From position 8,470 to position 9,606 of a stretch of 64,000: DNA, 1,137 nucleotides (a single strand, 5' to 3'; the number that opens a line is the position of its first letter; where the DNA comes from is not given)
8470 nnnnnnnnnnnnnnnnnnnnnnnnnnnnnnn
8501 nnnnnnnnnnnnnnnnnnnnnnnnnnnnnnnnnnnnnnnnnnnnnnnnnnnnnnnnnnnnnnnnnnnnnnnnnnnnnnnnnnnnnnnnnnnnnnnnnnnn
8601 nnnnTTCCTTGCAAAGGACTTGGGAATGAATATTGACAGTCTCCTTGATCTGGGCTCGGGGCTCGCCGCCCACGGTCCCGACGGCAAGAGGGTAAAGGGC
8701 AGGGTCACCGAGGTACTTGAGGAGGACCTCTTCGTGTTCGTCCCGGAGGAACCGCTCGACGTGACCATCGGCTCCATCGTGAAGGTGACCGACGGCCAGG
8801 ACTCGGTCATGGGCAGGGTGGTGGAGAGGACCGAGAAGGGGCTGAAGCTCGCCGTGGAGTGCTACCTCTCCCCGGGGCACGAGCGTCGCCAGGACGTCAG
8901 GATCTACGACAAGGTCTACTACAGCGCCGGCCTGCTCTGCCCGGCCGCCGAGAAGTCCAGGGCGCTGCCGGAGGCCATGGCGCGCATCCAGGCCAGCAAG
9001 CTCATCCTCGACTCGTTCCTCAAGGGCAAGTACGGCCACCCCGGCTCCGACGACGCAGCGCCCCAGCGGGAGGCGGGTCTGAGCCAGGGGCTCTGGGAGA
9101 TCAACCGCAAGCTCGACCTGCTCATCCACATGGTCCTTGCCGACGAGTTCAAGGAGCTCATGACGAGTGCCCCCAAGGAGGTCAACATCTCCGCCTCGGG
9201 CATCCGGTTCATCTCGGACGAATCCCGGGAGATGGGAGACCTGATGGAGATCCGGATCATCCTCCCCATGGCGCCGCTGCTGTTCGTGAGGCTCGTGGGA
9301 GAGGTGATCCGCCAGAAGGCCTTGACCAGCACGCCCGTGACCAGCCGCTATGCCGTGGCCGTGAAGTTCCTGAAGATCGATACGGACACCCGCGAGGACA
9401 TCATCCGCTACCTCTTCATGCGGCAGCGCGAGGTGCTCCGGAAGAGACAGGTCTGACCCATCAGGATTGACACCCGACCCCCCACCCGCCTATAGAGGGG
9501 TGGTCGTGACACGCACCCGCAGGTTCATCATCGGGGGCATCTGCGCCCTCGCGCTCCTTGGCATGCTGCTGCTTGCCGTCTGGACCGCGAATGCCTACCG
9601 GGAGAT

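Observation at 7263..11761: Compact c-di-GMP module: GGDEF cyclase - PilZ effector - class A penicillin-binding protein in one apparent operon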

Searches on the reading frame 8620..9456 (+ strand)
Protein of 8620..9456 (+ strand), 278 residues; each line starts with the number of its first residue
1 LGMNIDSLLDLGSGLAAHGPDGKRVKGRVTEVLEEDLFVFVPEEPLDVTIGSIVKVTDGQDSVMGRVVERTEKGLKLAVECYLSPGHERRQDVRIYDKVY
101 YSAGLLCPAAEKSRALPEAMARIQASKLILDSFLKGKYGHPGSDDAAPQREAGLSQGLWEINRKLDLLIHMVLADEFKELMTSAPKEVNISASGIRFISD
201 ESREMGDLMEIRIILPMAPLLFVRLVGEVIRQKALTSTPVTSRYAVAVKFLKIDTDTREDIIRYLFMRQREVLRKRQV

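Call 3: search_protein_families(library=pfam, proteins=[window:8620-9456:+], max_evalue=0.01)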
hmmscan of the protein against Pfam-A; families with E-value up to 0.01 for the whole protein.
window:8620-9456:+ (278 aa): 1 family
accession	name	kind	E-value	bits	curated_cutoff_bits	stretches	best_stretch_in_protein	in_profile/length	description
PF07238.19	PilZ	-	2.1e-08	34.8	22.5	1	188-266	28-101/102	PilZ domain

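Call 4: search_protein_families(library=ncbifam, proteins=[window:8620-9456:+], max_evalue=0.01)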
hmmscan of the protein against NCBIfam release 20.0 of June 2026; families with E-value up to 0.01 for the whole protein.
window:8620-9456:+ (278 aa): 0 families

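Call 10: find_homologous_proteins(query=window:8626-9456:+, max_evalue=0.001)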
Query window:8626-9456:+ (276 aa): 124 proteins with E <= 0.001 among 1625 candidates; the best 120 are listed.
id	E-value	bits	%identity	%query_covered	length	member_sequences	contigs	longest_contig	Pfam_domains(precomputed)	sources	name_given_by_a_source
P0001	2.2e-169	579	96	100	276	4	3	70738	PF07238.20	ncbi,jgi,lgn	jgi:hypothetical protein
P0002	4.6e-136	470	76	100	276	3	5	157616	PF07238.20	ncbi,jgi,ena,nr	ncbi:MAG TPA: PilZ domain-containing protein [Deltaproteobacteria bacterium]|nr:PilZ domain-containi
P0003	2.2e-131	455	74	100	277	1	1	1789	PF07238.20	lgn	-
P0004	3.2e-129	448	72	100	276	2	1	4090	PF07238.20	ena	-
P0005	2.2e-126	438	71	96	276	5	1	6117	PF07238.20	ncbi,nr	ncbi:MAG TPA: PilZ domain-containing protein [Desulfomonilia bacterium]|nr:PilZ domain-containing pr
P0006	2.2e-125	435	72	96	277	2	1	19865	PF07238.20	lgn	-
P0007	1.0e-124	433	72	100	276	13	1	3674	PF07238.20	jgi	-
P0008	1.9e-123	429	70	100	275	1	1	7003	PF07238.20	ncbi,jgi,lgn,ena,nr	ncbi:MAG TPA: PilZ domain-containing protein [Desulfomonilia bacterium]|nr:PilZ domain-containing pr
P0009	1.1e-121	423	69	100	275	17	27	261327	PF07238.20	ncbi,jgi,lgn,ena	ncbi:MAG: PilZ domain-containing protein [Desulfomonilia bacterium]|jgi:hypothetical protein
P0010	3.0e-120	418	68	100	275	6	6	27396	PF07238.20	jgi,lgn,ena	jgi:hypothetical protein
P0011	1.5e-119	416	68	100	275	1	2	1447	PF07238.20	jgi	jgi:hypothetical protein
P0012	2.8e-119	415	68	100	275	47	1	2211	PF07238.20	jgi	jgi:hypothetical protein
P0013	5.2e-117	408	68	100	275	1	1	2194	PF07238.20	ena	-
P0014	1.6e-116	406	66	100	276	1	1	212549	PF07238.20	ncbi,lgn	-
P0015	2.3e-116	406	66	100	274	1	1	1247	PF07238.20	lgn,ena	-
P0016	3.0e-112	392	65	100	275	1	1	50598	PF07238.20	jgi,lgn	-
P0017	2.1e-111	389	64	100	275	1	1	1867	PF07238.20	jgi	jgi:hypothetical protein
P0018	4.3e-110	385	63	100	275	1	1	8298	PF07238.20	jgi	jgi:hypothetical protein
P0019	7.4e-110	384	64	100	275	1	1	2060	PF07238.20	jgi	jgi:hypothetical protein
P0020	8.2e-110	384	63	100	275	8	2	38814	PF07238.20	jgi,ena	-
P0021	1.0e-109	384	63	100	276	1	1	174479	PF07238.20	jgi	jgi:hypothetical protein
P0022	9.9e-109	381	62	99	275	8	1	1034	PF07238.20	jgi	jgi:hypothetical protein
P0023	1.4e-107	377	62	100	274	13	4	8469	PF07238.20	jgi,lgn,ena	-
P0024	5.3e-107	375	61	100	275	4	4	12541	PF07238.20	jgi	jgi:hypothetical protein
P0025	2.8e-106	373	60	100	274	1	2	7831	PF07238.20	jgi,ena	-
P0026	4.1e-105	369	62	100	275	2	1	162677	PF07238.20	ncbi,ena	-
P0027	2.3e-104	366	61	96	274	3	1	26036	PF07238.20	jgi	jgi:hypothetical protein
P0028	3.0e-104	366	61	100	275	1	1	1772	PF07238.20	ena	-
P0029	3.1e-104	366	61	100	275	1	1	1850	PF07238.20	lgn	-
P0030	3.3e-104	366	60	95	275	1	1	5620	PF07238.20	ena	-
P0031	4.3e-103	362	59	100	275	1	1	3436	PF07238.20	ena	-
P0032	5.7e-103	362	59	100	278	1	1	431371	PF07238.20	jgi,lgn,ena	-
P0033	1.2e-102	361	60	100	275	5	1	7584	PF07238.20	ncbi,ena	-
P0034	2.7e-102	360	58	100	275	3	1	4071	PF07238.20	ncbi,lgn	-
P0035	1.1e-101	358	61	100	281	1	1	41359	PF07238.20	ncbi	ncbi:MAG: PilZ domain-containing protein [Desulfomonilia bacterium]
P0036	1.4e-101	357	60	100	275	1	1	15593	PF07238.20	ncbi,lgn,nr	ncbi:MAG: PilZ domain-containing protein [Deltaproteobacteria bacterium]|nr:PilZ domain-containing p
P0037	4.6e-101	355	60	100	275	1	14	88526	PF07238.20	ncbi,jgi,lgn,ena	ncbi:MAG: PilZ domain-containing protein [Desulfomonilia bacterium]|jgi:hypothetical protein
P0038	5.6e-101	355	57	100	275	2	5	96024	PF07238.20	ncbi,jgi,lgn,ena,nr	ncbi:MAG TPA: PilZ domain-containing protein [Deltaproteobacteria bacterium]|nr:PilZ domain-containi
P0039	1.6e-100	354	59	100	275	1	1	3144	PF07238.20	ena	-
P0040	3.5e-100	353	60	100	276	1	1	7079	PF07238.20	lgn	-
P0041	5.8e-100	352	55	95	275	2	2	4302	PF07238.20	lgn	-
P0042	6.3e-100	352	59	99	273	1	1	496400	PF07238.20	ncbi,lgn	-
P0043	1.1e-99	351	60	100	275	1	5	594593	PF07238.20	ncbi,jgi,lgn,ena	-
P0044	1.2e-99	351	60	100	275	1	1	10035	PF07238.20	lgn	-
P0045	3.7e-99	349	59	100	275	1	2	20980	PF07238.20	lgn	-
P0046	9.7e-99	348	58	99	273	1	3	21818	PF07238.20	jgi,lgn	jgi:hypothetical protein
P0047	9.7e-99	348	59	100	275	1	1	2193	PF07238.20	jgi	-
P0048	1.8e-98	347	58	100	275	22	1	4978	PF07238.20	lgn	-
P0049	3.7e-98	346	57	100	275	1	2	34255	PF07238.20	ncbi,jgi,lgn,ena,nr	ncbi:MAG TPA: PilZ domain-containing protein [Deltaproteobacteria bacterium]|nr:PilZ domain-containi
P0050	8.5e-97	341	58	100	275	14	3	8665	PF07238.20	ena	-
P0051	1.5e-96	341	58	100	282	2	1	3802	PF07238.20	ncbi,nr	ncbi:MAG: PilZ domain-containing protein [Desulfomonilia bacterium]|nr:PilZ domain-containing protei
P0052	1.7e-96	341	57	100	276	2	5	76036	PF07238.20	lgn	-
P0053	5.0e-96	339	58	100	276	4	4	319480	PF07238.20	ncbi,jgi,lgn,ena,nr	ncbi:MAG TPA: PilZ domain-containing protein [Deltaproteobacteria bacterium]|nr:PilZ domain-containi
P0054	1.5e-95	337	59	100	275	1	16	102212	PF07238.20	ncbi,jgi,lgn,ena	jgi:hypothetical protein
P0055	3.1e-95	336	57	100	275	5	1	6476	PF07238.20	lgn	-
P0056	1.8e-94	334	54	96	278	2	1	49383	PF07238.20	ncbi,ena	-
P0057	6.1e-94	332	57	100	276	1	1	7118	PF07238.20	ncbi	-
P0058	3.2e-93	330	57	89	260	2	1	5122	PF07238.20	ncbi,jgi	jgi:hypothetical protein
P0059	4.2e-93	329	57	100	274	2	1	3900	PF07238.20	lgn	-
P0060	7.8e-93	328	57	100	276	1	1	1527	PF07238.20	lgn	-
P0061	1.6e-92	327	56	100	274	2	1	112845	PF07238.20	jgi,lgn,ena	-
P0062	3.9e-92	326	54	96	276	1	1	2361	PF07238.20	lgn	-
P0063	1.7e-91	324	56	100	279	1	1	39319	PF07238.20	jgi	jgi:hypothetical protein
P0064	2.5e-91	324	56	100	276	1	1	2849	PF07238.20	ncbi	-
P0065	4.7e-91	323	52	96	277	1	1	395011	PF07238.20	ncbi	-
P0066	3.1e-90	320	53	96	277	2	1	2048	PF07238.20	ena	-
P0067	6.4e-89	316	55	100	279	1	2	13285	PF07238.20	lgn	-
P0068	1.0e-88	315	56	100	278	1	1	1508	PF07238.20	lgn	-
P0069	2.9e-88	314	56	100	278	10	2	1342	PF07238.20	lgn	-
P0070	9.1e-88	312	55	100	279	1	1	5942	PF07238.20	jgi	jgi:hypothetical protein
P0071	9.4e-88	312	52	100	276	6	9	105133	PF07238.20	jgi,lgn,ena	-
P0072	1.1e-87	312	53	100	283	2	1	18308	PF07238.20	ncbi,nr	ncbi:MAG: PilZ domain-containing protein [Thermodesulfobacteriota bacterium]|nr:PilZ domain-containi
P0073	1.8e-87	311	55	100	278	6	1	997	PF07238.20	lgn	-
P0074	5.7e-87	309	62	82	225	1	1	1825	PF07238.20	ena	-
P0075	2.6e-86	307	52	99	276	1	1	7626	PF07238.20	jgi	-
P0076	8.0e-86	306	51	96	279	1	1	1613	PF07238.20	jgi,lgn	-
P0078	2.9e-85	304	51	100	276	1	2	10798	PF07238.20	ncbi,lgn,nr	ncbi:MAG: PilZ domain-containing protein [Deltaproteobacteria bacterium]|nr:PilZ domain-containing p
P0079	4.5e-85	303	50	96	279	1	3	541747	PF07238.20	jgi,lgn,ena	-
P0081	6.4e-85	303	51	96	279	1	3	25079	PF07238.20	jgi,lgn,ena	jgi:hypothetical protein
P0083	8.9e-85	302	50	96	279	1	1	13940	PF07238.20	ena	-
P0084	1.9e-84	301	53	99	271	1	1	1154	PF07238.20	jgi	jgi:hypothetical protein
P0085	7.2e-84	299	51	96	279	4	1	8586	PF07238.20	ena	-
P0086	1.4e-83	298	48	96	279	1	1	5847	PF07238.20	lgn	-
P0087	2.5e-83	297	49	96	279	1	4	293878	PF07238.20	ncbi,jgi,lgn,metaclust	ncbi:MAG: PilZ domain-containing protein [Syntrophaceae bacterium]|metaclust:\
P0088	5.9e-83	296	47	96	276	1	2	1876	PF07238.20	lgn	-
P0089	2.1e-82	294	49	96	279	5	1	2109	PF07238.20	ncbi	-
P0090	3.5e-82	294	48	96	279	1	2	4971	PF07238.20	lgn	-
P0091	1.1e-81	292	49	96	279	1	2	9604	PF07238.20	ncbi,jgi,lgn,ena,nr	ncbi:MAG TPA: PilZ domain-containing protein [Deltaproteobacteria bacterium]|nr:PilZ domain-containi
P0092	1.3e-81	292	48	96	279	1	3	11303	PF07238.20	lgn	-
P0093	1.8e-81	291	48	96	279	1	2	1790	PF07238.20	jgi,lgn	-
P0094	2.0e-81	291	50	100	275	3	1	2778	PF07238.20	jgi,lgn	-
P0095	1.3e-80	288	50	100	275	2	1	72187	PF07238.20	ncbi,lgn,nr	ncbi:MAG: PilZ domain-containing protein [Thermodesulfobacteriota bacterium]|nr:PilZ domain-containi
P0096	7.1e-79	283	49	95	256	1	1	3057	PF07238.20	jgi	-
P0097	2.5e-77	278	49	96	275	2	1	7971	PF07238.20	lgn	-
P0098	3.6e-77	277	49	99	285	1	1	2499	PF07238.20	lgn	-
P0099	2.3e-76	275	49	99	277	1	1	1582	PF07238.20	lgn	-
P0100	2.5e-76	274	49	96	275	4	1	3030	PF07238.20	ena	-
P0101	4.5e-75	270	48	96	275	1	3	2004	PF07238.20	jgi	-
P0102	1.3e-74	269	50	99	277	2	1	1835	PF07238.20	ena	-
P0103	2.8e-73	264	44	99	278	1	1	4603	PF07238.20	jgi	jgi:hypothetical protein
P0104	1.1e-67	246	45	96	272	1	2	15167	PF07238.20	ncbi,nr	ncbi:MAG: PilZ domain protein [Deltaproteobacteria bacterium ADurb.Bin510]|nr:MAG: PilZ domain prote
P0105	8.3e-66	240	43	96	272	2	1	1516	PF07238.20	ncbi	-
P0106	1.1e-65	240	49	86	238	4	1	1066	PF07238.20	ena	-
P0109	3.6e-16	77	38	53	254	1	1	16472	PF07238.20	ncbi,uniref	ncbi:hypothetical protein MNBD_NITROSPIRAE02-27 [hydrothermal vent metagenome]|uniref:PilZ domain-co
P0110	6.4e-16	76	41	46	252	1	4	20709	PF07238.20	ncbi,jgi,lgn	-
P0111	8.1e-16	76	42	48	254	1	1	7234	PF07238.20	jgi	-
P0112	2.9e-13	68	31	68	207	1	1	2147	PF07238.20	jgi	jgi:hypothetical protein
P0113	9.5e-13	66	38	45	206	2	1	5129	PF07238.20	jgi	jgi:hypothetical protein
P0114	2.2e-12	65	33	68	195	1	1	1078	PF07238.20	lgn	-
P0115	2.3e-12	65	35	61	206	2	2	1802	PF07238.20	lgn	-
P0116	5.8e-12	63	35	59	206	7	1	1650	PF07238.20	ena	-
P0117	8.1e-12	63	35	61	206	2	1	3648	PF07238.20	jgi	jgi:hypothetical protein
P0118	2.4e-11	61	29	93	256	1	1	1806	PF07238.20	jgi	jgi:c-di-GMP-binding flagellar brake protein YcgR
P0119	1.1e-10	59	39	41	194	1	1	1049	PF07238.20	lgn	-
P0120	1.6e-10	59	37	48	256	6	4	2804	PF07238.20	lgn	-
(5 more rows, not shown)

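Call 12: find_related_loci(query=A1, collection=genome_contigs, flank=8000)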
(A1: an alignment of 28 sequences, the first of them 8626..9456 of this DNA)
Query A1 (276 aa) in genome_contigs; peptide patterns used: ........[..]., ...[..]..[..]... (x = any residue, [..] = any of these).
51 stretches matched a pattern; 46 encode a relative of the query (tblastn E <= 1e-3); 46 distinct loci.
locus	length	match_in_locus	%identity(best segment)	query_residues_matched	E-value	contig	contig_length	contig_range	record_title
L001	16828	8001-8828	76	1-276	1e-145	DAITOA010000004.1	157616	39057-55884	MAG TPA_asm: Thermodesulfobacteriota bacterium isolate CTOTU18766 NODE_47_length_157616_cov_28.922246, whole genome shot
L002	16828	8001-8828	72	1-276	9e-135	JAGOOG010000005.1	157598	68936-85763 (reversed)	MAG: Deltaproteobacteria bacterium isolate Go_SlDig_bin_434 Go_SlDig_161_length_157598_cov_123.006617, whole genome shot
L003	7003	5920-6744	70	1-276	4e-133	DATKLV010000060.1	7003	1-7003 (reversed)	MAG TPA_asm: Desulfomonilia bacterium isolate SMAG_U14694 k141_1293453, whole genome shotgun sequence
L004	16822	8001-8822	70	1-275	1e-132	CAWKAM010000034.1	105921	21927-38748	MAG: uncultured delta proteobacterium isolate MFD03726.bin.1.124 genome assembly, contig: contig_39436, whole genome sho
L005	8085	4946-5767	70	1-275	3e-132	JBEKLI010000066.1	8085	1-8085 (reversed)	MAG: Desulfomonilia bacterium isolate SPRUCE 367 SPRUCE_367_66, whole genome shotgun sequence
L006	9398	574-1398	68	1-276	6e-131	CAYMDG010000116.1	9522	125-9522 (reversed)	MAG TPA_asm: uncultured Bacteriovoracaceae bacterium isolate SRP302447_co2_107 genome assembly, contig: NODE_20227_lengt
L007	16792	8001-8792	70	1-264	3e-130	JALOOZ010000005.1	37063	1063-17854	MAG: Thermodesulfobacteriota bacterium isolate Prado116 scaffold_1187, whole genome shotgun sequence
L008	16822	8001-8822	67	1-275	3e-129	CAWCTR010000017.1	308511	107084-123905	MAG: uncultured delta proteobacterium isolate MFD01476.bin.2.8 genome assembly, contig: contig_29118, whole genome shotg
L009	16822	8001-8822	68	1-275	1e-128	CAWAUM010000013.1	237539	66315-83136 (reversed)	MAG: uncultured delta proteobacterium isolate MFD03899.bin.1.184 genome assembly, contig: contig_8365, whole genome shot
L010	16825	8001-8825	66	1-275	5e-126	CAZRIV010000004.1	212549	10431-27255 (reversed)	MAG TPA_asm: uncultured Bacteriovoracaceae bacterium isolate binchicken_co204_164 genome assembly, contig: NODE_32_lengt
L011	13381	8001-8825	69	1-276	5e-125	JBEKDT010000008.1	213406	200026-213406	MAG: Desulfomonilia bacterium isolate SPRUCE 18 SPRUCE_18_8, whole genome shotgun sequence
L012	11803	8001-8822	64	1-275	1e-117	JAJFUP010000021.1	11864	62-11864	MAG: Deltaproteobacteria bacterium isolate bin.476 k141_1482551, whole genome shotgun sequence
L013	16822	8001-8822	62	1-275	5e-114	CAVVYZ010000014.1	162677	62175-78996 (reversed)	MAG: uncultured delta proteobacterium isolate MFD03899.bin.2.22 genome assembly, contig: contig_37416, whole genome shot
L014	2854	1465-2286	60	1-275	1e-115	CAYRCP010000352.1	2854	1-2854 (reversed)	MAG TPA_asm: uncultured Bacteriovoracaceae bacterium isolate binchicken_co42_315 genome assembly, contig: NODE_78124_len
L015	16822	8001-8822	59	1-275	7e-111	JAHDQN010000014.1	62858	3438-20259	MAG: Deltaproteobacteria bacterium isolate SM3-B3m k141_41557, whole genome shotgun sequence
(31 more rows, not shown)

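Call 18: search_solved_structures(query=A1, max_evalue=1, show_alignments=2)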
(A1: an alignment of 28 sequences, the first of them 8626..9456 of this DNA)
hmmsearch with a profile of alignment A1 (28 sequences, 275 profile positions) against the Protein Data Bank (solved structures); distinct sequences matched with E-value up to 1: 5.
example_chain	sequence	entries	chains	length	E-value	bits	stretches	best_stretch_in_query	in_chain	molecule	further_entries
6u6r_A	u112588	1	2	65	0.012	18.2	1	176-215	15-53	Cell division topological specificity factor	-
6u6q_A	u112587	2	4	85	0.022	17.3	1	176-215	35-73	Cell division topological specificity factor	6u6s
2kxo_A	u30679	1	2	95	0.047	16.3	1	176-215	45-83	Cell division topological specificity factor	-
4r16_A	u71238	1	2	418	0.36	13.4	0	57-120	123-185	418aa long hypothetical UDP-N-acetyl-D-mannosaminuronic acid dehydrogenase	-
5nbb_A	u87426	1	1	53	0.98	11.9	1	46-80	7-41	RNA chaperone ProQ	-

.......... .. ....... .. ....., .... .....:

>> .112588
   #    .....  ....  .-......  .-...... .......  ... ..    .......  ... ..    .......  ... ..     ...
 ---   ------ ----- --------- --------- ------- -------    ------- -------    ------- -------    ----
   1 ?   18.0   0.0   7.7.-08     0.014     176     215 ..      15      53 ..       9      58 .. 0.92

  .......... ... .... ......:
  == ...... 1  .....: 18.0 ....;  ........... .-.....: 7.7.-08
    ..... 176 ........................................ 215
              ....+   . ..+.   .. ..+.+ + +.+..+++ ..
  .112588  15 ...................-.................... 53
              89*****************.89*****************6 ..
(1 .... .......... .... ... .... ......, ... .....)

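Call 20: find_encoding_contigs(protein=P0110, flank=6000, max_places=3)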
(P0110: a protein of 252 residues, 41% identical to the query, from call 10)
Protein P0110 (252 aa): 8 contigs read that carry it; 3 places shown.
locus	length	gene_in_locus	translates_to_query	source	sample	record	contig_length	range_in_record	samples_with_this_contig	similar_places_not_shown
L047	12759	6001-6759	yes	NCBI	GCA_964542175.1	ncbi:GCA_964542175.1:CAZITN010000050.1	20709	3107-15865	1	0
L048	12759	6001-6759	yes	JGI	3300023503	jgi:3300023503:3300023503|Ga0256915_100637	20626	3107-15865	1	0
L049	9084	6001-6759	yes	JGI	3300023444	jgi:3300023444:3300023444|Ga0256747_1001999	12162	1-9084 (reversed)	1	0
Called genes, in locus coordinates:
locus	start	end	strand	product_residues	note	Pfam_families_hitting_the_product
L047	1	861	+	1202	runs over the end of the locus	PF13692:Glyco_trans_1_4, PF00534:Glycos_transf_1, PF04724:Glyco_transf_17, PF20157:Maf_flag10_N (faint), PF13524:Glyco_trans_1_2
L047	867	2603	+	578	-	PF01075:Glyco_transf_9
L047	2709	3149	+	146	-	PF26154:DUF8042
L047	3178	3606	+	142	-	PF02561:FliS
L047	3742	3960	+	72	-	-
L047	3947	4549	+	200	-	PF00072:Response_reg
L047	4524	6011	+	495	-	PF00072:Response_reg, PF01590:GAF (weak), PF01966:HD, PF13487:HD_5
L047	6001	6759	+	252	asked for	PF07238:PilZ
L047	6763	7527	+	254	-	PF20560:MotA_N, PF01618:MotA_ExbB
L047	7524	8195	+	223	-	PF13677:MotB_plug, PF00691:OmpA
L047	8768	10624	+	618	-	PF00072:Response_reg, PF13426:PAS_9 (weak), PF00512:HisKA, PF02518:HATPase_c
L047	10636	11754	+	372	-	PF05559:DUF763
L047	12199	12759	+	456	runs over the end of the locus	PF00206:Lyase_1, PF14698:ASL_C2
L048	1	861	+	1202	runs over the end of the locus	PF13692:Glyco_trans_1_4, PF00534:Glycos_transf_1, PF04724:Glyco_transf_17, PF20157:Maf_flag10_N (faint), PF13524:Glyco_trans_1_2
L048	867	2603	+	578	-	PF01075:Glyco_transf_9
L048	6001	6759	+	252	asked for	PF07238:PilZ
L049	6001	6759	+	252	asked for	PF07238:PilZ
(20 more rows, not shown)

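Call 21: find_encoding_contigs(protein=P0109, flank=6000, max_places=2)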
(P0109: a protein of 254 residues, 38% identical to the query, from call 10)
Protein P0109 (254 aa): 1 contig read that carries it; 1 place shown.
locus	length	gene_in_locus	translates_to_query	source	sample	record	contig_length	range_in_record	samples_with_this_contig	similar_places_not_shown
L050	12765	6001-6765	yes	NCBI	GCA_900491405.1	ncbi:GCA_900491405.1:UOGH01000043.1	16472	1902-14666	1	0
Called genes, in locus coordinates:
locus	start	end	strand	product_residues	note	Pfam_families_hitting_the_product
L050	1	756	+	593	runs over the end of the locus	PF20157:Maf_flag10_N (faint), PF13524:Glyco_trans_1_2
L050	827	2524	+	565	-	PF01075:Glyco_transf_9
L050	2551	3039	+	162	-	PF26154:DUF8042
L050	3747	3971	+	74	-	-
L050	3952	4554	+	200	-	PF00072:Response_reg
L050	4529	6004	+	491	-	PF00072:Response_reg, PF01590:GAF (weak), PF01966:HD, PF13487:HD_5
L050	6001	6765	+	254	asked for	PF07238:PilZ (weak)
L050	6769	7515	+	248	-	PF20560:MotA_N, PF01618:MotA_ExbB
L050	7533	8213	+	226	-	PF13677:MotB_plug, PF00691:OmpA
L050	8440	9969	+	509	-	PF08448:PAS_4 (weak), PF13426:PAS_9, PF00512:HisKA, PF02518:HATPase_c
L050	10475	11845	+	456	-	PF00206:Lyase_1, PF14698:ASL_C2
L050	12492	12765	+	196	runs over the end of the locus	PF13580:SIS_2, PF01380:SIS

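Call 24: predict_structure(alignment_id=A1)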
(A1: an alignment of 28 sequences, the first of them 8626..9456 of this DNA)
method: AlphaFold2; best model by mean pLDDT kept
length: 276 residues; sequences in the alignment: 28
mean_pLDDT: 81.0   pTM: 0.61
mean pLDDT of the five models: 81.0, 79.9, 77.3, 77.3, 74.6
residues with pLDDT >= 90: 96; 70-90: 133; 50-70: 26; < 50: 21
segments of 3 or more residues with pLDDT < 50: 83-86, 136-151
pLDDT, mean of each block of 10 residues (from residue 1): 76 83 89 85 86 84 86 83 51 88 94 93 84 54 38 61 78 88 91 92 95 85 94 74 92 88 85 65
secondary structure, 60 per line:
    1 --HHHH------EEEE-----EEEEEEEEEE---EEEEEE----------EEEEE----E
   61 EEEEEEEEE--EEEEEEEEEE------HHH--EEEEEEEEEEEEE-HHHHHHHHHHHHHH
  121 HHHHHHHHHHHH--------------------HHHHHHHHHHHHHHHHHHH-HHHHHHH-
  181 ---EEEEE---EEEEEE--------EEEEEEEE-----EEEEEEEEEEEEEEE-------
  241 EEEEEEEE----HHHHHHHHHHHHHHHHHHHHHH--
elements in order: H3-6 E13-16 E22-31 E35-40 E51-55 E60-69 E72-81 E93-105 H107-132 H153-171 H173-179 E184-188 E192-197 E206-213 E219-233 E241-248 H253-274
